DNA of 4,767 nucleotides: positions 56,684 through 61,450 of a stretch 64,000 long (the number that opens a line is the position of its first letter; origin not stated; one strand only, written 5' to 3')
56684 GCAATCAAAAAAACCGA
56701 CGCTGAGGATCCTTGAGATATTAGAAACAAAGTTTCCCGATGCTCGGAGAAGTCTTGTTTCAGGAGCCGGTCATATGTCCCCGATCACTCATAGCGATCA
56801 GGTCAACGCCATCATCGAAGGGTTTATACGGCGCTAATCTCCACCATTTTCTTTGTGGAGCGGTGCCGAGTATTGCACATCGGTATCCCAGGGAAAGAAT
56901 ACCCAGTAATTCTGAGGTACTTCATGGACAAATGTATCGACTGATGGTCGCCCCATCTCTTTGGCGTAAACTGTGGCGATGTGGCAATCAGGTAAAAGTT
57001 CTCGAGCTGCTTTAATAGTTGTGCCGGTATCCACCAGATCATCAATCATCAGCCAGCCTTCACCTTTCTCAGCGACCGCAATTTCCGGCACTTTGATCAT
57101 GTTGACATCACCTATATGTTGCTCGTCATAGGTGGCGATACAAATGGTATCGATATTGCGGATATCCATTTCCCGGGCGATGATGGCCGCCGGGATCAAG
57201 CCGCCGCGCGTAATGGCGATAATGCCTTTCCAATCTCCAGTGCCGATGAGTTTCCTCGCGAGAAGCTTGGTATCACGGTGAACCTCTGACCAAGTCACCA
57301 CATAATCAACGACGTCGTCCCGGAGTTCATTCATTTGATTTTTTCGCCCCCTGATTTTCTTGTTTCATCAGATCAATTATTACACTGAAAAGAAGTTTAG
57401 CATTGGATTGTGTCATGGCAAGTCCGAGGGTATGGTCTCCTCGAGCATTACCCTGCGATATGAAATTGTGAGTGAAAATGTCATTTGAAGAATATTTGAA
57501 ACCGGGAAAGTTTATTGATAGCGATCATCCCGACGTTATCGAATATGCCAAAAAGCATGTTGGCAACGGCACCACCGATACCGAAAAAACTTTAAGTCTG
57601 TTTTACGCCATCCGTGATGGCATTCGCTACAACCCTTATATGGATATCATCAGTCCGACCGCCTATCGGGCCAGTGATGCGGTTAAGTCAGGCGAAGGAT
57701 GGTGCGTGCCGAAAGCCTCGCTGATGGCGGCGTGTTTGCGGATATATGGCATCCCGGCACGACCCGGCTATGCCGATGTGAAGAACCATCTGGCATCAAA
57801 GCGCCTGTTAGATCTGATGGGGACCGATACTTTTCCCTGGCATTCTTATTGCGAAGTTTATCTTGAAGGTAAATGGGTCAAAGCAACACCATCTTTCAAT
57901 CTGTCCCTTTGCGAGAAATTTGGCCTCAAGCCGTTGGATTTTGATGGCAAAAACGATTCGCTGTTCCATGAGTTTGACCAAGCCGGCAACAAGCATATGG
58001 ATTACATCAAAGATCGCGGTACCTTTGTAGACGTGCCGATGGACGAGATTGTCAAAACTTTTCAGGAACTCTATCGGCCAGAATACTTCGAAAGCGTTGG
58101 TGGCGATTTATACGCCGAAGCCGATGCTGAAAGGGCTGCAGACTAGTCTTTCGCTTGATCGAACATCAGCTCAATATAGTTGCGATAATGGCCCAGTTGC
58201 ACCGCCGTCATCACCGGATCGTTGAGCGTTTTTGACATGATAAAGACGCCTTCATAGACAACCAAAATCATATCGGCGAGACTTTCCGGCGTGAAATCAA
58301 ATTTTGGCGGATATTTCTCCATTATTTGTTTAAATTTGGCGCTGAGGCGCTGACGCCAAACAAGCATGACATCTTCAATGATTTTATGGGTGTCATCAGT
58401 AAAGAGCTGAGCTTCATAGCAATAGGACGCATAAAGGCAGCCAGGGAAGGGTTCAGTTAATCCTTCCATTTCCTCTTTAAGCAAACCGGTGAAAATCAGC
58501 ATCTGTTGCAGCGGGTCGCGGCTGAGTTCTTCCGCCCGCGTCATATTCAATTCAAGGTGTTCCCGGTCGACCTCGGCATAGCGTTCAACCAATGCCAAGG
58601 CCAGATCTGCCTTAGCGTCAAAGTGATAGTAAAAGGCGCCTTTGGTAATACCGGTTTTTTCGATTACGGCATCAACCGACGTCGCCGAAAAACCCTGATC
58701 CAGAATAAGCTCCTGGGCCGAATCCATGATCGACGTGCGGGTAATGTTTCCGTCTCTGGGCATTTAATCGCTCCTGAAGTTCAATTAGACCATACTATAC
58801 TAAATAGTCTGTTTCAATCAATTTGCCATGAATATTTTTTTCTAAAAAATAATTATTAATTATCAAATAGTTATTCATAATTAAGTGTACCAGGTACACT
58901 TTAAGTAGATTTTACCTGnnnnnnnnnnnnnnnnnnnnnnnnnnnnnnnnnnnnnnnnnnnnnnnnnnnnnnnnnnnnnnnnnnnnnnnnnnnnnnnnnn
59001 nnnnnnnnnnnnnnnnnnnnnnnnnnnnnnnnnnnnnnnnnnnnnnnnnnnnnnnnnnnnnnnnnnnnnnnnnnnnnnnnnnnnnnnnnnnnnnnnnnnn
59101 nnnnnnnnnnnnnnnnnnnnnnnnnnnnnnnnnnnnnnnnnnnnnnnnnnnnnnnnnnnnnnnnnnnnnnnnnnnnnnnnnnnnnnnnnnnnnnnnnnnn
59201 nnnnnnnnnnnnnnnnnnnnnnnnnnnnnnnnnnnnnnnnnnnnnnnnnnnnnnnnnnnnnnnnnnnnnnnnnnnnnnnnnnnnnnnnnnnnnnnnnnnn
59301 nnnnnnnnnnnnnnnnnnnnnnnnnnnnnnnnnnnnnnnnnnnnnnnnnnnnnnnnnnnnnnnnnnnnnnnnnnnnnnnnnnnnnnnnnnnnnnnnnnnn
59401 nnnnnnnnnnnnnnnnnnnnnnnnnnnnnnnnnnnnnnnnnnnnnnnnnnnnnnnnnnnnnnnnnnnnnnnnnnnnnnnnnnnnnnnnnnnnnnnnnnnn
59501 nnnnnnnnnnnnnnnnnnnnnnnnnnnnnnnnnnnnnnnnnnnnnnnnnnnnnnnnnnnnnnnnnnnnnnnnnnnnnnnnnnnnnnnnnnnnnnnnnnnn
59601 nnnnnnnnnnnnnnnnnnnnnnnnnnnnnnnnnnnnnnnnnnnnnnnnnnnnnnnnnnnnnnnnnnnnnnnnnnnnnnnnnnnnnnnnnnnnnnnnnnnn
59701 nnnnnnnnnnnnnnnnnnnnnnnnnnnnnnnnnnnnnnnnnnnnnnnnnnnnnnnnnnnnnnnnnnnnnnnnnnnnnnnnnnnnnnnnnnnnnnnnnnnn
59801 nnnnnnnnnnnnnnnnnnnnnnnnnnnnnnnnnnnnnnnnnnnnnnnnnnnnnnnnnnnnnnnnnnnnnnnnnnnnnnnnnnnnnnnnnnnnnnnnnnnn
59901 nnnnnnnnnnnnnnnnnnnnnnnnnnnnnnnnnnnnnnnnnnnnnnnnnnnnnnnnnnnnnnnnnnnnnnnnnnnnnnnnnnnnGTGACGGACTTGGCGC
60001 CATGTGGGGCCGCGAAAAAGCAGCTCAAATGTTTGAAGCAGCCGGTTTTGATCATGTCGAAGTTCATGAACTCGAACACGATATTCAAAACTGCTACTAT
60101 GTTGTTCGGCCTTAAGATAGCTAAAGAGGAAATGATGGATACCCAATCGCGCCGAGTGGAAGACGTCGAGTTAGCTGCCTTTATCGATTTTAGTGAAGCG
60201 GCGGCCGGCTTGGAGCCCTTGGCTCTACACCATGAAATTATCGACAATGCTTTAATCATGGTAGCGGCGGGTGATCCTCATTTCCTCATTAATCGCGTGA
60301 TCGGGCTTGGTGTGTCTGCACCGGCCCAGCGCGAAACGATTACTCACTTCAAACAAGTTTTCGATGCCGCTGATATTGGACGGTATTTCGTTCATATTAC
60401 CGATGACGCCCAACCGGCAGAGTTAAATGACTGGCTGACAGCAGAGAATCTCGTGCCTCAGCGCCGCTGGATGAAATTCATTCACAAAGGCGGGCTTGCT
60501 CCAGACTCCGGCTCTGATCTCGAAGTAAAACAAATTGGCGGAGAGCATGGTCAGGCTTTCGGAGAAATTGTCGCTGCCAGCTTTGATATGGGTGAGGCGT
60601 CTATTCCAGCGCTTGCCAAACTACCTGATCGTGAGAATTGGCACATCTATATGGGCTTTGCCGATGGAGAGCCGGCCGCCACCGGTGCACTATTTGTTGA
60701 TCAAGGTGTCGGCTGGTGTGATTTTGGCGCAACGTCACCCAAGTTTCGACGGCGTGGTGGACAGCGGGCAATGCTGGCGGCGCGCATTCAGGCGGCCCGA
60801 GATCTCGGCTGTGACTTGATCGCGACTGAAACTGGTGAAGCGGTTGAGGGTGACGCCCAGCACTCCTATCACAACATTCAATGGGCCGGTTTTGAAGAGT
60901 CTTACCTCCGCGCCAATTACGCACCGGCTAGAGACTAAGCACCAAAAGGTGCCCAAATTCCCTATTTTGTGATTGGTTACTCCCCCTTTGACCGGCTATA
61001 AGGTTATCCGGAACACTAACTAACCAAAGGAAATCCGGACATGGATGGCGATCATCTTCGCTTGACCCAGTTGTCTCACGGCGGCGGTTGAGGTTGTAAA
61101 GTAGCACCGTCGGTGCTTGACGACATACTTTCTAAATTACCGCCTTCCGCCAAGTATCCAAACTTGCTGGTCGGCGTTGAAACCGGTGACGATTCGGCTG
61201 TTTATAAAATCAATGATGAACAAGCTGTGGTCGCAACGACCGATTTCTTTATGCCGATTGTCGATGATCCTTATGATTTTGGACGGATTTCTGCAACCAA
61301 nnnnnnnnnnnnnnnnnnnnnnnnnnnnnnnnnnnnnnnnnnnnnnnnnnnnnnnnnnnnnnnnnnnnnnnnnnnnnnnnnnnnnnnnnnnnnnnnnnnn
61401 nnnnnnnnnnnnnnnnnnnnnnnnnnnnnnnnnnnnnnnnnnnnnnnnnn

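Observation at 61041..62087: selD is itself a UGA-selenoprotein, and the ORF caller truncated its N-terminus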

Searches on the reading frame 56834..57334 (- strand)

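Call 21: search_protein_families(library=pfam, proteins=[window:56834-57334:-], max_evalue=0.001)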
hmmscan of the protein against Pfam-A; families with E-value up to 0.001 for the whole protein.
window:56834-57334:- (166 aa): 1 family
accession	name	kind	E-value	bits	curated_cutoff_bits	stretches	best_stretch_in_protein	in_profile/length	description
PF00156.33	Pribosyltran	-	1.1e-11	44.7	26.3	1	15-155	2-157/158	Phosphoribosyl transferase domain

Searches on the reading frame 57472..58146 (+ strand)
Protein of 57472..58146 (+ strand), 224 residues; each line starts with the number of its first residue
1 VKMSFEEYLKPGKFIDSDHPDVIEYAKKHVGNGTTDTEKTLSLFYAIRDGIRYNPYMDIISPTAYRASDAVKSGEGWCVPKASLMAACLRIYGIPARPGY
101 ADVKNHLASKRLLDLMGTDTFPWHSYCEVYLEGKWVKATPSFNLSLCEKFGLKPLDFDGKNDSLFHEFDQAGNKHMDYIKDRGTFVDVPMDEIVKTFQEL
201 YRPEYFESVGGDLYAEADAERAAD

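Call 21: search_protein_families(library=pfam, proteins=[window:57472-58146:+], max_evalue=0.001)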
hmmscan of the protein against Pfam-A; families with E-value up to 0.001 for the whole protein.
window:57472-58146:+ (224 aa): 1 family
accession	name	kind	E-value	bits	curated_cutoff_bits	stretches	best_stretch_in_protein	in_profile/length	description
PF01841.26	Transglut_core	-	1.3e-15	58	23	1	25-140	3-108/108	Transglutaminase-like superfamily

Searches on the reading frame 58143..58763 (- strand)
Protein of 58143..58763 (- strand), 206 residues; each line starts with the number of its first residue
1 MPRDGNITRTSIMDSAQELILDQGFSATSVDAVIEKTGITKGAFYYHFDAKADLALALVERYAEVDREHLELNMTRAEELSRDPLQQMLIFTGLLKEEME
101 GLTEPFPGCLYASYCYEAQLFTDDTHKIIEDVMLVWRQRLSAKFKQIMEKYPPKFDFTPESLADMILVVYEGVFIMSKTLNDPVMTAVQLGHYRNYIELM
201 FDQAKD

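Call 21: search_protein_families(library=pfam, proteins=[window:58143-58763:-], max_evalue=0.001)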
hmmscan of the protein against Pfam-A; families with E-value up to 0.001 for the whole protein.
window:58143-58763:- (206 aa): 1 family
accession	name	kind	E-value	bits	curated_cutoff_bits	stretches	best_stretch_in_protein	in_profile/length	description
PF00440.29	TetR_N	-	1.2e-13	51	24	1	12-58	1-47/47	Bacterial regulatory proteins, tetR family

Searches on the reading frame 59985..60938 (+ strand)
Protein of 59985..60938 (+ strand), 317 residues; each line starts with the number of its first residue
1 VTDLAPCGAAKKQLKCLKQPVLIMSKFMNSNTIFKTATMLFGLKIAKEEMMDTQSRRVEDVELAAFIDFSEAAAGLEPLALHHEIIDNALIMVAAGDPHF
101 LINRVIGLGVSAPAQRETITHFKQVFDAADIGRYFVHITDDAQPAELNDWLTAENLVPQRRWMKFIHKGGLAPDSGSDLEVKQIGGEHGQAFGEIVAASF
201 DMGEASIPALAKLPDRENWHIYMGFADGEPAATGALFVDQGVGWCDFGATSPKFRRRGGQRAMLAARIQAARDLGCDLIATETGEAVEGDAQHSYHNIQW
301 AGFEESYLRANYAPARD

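Call 21: search_protein_families(library=pfam, proteins=[window:59985-60938:+], max_evalue=0.001)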
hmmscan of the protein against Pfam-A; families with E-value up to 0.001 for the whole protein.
window:59985-60938:+ (317 aa): 2 families
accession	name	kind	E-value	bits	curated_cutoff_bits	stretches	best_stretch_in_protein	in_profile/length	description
PF00583.31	Acetyltransf_1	-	7e-06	26.8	20.7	1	216-295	24-111/116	Acetyltransferase (GNAT) family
PF13480.13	Acetyltransf_6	-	0.00024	21.7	22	1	210-277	62-130/143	Acetyltransferase (GNAT) domain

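Call 39: search_protein_families(library=ncbifam, proteins=[window:60135-60938:+], max_evalue=0.001)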
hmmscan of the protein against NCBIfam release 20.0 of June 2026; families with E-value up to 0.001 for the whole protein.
window:60135-60938:+ (267 aa): 0 families

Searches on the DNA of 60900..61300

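Call 62: search_rna_families(source=window, start=60900, end=61300, threshold=evalue, max_evalue=10)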
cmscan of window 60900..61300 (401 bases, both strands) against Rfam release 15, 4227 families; matches with E-value up to 10: 4.
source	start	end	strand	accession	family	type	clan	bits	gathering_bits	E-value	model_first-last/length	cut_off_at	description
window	61163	61242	+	RF01622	ceN22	Gene; snRNA; snoRNA; CD-box;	-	16.1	45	1.8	1-76/76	no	Nematode snoRNA ceN22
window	61207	61246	+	RF01278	SNORD109A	Gene; snRNA; snoRNA; CD-box;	CL00069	14.6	35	4.1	1-67/67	no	Small nucleolar RNA SNORD109A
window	61239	61285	+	RF01126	sR41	Gene; snRNA; snoRNA; CD-box;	-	9.7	54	8.5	1-53/53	no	Small nucleolar RNA sR41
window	61209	61224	+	RF01133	sR3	Gene; snRNA; snoRNA; CD-box;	-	9.1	41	7.4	1-55/55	no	Small nucleolar RNA sR3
